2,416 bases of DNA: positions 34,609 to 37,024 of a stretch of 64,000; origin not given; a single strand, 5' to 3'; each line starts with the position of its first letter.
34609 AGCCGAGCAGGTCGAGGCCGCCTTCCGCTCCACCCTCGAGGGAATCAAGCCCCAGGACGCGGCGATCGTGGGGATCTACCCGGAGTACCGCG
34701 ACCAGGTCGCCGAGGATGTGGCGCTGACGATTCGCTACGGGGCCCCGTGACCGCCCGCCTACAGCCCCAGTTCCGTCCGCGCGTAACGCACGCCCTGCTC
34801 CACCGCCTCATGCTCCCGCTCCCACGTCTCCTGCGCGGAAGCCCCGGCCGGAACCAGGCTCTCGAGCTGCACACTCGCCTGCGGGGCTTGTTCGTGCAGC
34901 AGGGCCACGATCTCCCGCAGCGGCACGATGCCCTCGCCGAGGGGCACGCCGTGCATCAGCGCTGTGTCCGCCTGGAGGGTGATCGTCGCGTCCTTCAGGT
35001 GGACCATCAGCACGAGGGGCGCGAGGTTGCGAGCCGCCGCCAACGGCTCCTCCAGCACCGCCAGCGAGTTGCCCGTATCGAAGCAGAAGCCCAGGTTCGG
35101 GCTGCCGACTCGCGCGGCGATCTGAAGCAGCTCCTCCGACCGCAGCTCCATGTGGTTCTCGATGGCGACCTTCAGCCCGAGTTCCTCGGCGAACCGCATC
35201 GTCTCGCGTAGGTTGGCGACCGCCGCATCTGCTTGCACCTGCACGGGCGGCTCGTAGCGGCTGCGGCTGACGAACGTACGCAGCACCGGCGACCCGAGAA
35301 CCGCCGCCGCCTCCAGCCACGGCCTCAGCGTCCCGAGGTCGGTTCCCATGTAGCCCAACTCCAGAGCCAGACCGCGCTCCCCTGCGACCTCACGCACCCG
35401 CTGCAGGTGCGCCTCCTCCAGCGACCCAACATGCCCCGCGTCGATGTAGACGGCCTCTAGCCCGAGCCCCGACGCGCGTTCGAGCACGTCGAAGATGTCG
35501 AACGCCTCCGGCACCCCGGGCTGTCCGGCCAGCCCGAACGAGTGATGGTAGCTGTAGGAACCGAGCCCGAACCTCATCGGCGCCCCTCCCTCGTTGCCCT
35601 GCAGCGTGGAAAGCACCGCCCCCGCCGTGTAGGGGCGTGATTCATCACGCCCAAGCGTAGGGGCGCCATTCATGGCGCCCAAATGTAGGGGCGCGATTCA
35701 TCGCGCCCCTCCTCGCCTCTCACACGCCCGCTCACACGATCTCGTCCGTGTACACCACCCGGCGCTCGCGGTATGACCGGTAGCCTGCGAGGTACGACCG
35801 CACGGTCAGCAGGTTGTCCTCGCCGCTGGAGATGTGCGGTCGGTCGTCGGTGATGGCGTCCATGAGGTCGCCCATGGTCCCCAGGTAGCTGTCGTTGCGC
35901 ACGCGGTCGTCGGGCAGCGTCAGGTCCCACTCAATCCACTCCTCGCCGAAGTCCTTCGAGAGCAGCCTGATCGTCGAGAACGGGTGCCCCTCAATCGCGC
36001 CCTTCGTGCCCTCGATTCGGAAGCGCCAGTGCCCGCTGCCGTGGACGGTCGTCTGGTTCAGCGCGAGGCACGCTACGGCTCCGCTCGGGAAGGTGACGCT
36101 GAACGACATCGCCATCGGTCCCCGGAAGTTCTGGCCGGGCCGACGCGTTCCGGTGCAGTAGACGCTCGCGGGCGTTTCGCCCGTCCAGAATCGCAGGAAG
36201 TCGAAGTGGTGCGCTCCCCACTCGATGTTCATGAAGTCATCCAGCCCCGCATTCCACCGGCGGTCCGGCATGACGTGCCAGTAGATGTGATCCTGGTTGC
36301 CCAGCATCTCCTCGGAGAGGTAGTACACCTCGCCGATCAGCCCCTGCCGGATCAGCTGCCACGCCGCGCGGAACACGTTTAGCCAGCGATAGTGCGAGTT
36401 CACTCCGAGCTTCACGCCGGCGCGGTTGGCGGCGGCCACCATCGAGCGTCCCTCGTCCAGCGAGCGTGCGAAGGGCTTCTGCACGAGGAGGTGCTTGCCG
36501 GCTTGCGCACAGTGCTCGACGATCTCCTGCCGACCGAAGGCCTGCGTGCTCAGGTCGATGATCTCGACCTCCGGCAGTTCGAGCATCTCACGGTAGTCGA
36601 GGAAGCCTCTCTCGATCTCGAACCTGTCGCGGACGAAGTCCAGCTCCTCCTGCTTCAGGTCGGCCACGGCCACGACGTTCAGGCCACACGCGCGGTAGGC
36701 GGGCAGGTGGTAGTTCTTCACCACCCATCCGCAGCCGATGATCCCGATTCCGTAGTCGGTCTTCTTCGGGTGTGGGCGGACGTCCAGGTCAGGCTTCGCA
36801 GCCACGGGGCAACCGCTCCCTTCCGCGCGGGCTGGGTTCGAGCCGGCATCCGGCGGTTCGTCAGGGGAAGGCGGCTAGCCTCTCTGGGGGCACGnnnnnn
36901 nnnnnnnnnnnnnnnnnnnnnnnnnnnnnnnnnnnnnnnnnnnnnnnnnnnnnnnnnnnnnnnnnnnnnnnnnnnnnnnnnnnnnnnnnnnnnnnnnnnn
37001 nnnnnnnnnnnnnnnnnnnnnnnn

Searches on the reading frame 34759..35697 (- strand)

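Call 63: search_protein_families(library=pfam, proteins=[window:34759-35697:-], max_evalue=0.0001)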
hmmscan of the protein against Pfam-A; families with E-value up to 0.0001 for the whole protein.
window:34759-35697:- (312 aa): 1 family
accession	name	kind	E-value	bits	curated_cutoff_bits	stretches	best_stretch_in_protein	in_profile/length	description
PF01261.30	AP_endonuc_2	-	9.1e-23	81.7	31.1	1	124-284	70-233/249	Xylose isomerase-like TIM barrel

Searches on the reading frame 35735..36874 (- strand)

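Call 32: search_protein_families(library=pfam, proteins=[window:35735-36874:-], max_evalue=0.001)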
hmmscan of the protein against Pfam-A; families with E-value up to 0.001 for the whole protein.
window:35735-36874:- (380 aa): 3 families
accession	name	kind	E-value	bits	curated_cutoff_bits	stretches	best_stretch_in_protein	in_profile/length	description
PF01408.29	GFO_IDH_MocA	-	1.1e-18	68.5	24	1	43-159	3-119/120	Oxidoreductase family, NAD-binding Rossmann fold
PF22725.1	GFO_IDH_MocA_C3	-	1.1e-15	58.1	27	1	168-295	1-124/124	GFO/IDH/MocA C-terminal domain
PF02894.22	GFO_IDH_MocA_C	-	8.6e-10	39.2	22.9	1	173-374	2-216/218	Oxidoreductase family, C-terminal alpha/beta domain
